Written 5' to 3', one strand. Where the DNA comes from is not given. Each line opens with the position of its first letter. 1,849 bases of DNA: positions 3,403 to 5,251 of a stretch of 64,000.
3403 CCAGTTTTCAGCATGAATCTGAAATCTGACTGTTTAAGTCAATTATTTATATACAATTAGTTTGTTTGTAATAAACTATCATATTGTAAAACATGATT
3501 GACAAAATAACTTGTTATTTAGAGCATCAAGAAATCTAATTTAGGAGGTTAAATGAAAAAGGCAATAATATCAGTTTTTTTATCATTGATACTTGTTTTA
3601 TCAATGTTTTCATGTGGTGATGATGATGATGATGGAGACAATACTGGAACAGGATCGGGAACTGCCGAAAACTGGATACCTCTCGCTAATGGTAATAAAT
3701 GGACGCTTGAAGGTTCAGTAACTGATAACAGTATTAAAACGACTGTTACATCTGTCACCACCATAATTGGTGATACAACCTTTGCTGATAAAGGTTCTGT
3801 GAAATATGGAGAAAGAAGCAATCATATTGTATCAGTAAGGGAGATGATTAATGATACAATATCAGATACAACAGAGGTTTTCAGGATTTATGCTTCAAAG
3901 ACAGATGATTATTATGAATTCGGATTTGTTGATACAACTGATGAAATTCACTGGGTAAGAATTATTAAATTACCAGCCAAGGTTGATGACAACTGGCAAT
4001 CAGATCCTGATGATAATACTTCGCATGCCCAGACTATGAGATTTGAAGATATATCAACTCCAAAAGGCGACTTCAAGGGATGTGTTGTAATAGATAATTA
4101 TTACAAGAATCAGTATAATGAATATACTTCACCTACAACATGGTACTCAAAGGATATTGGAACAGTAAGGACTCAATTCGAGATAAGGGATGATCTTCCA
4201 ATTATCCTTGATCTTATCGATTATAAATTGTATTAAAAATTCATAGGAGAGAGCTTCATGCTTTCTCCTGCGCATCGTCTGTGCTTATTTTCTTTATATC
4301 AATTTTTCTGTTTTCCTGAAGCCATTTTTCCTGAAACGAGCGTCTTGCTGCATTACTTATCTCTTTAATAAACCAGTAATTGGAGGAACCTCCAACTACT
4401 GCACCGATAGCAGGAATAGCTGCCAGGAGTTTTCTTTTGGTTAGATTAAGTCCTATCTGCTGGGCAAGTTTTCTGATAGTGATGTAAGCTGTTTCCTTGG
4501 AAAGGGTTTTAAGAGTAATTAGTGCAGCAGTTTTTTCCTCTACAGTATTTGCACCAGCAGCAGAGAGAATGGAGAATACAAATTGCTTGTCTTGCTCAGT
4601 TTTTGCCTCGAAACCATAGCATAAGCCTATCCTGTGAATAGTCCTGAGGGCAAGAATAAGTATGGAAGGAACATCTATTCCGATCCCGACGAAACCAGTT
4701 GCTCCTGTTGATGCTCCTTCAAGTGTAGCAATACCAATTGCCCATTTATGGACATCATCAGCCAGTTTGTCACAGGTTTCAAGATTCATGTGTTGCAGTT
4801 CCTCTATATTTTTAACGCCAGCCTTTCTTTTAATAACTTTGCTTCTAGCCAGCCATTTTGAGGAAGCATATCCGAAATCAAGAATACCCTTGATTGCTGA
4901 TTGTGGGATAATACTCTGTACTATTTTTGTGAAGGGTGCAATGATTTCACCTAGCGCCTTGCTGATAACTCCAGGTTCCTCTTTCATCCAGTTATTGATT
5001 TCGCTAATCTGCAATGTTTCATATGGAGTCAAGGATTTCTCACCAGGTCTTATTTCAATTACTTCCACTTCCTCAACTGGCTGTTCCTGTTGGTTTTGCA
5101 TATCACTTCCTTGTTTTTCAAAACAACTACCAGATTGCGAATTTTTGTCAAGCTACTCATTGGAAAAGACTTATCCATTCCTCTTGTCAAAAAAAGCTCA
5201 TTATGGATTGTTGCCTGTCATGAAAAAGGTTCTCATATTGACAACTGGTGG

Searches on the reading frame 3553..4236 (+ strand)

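Call 30: search_protein_families(library=pfam, proteins=[window:3553-4236:+], max_evalue=0.001)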
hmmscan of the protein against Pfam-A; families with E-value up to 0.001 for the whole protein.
window:3553-4236:+ (227 aa): 1 family
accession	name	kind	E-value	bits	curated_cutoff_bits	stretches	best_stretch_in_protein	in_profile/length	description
PF21347.3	DUF3108_like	-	0.00086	19.7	27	0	162-207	137-184/199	DUF3108-like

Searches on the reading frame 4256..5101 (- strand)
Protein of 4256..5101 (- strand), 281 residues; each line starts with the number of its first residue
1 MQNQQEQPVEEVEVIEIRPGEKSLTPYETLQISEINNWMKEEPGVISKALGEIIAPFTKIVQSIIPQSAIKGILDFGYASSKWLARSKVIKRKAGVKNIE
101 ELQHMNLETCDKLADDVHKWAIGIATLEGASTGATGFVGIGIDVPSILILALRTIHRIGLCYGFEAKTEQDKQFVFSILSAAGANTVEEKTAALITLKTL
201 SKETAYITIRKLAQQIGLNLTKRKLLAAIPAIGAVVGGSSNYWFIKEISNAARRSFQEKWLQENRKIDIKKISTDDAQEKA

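Call 30: search_protein_families(library=pfam, proteins=[window:4256-5101:-], max_evalue=0.001)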
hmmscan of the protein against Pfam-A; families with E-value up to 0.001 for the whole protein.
window:4256-5101:- (281 aa): 1 family
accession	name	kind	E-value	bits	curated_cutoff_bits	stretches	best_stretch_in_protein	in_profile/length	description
PF12787.12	EcsC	-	8.5e-45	153.7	30.4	1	31-261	3-240/240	EcsC protein family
